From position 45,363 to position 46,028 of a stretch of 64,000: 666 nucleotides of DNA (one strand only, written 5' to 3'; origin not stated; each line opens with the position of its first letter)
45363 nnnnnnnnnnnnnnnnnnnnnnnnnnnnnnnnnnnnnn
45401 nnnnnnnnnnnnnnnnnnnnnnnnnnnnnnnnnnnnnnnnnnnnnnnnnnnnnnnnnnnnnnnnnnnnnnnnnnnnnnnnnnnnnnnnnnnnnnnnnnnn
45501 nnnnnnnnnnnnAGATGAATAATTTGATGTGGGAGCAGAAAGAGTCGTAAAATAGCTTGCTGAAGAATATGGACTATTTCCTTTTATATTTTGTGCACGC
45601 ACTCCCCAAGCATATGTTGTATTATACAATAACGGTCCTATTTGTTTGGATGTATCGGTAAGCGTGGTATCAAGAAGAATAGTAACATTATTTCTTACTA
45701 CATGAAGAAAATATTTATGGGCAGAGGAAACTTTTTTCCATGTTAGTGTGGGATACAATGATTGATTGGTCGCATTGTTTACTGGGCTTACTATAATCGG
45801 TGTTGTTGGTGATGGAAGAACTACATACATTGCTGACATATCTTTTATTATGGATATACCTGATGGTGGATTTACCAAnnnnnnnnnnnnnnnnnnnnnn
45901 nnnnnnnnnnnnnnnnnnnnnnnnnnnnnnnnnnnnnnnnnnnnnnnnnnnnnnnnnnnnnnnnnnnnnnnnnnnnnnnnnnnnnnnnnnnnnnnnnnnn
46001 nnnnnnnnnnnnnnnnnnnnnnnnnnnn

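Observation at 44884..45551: About 670-bp identical block shared by two LRR/T9SS surface-protein genes that flank dnaG; N-terminal LRR arrays have diverged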

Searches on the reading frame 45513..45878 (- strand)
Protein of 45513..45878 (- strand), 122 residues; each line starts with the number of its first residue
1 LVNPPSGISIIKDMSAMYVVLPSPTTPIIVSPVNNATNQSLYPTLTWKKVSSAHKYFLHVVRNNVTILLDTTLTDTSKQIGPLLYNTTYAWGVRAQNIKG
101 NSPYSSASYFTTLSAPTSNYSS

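Call 36: search_protein_families(library=pfam, proteins=[window:45513-45878:-], max_evalue=10)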
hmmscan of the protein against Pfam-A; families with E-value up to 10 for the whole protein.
seq(122 aa): 3 families
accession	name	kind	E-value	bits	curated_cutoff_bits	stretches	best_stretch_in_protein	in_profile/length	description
PF00041.27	fn3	-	0.004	17.8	25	1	44-110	17-83/84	Fibronectin type III domain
PF22433.2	MtxA_IG-like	-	0.029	14.7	26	1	41-67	12-38/83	Magnetotaxis protein MtxA, Immunoglobulin-like domain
PF25788.1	Ig_Rha78A_N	-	0.079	13.7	27.4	1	81-112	69-101/105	Rha78A-like, N-terminal immunoglobulin domain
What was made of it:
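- Tried and rejected: It is sub-threshold (fn3 E 0.004, 17.8 bits against a cut-off of 25; call 36).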
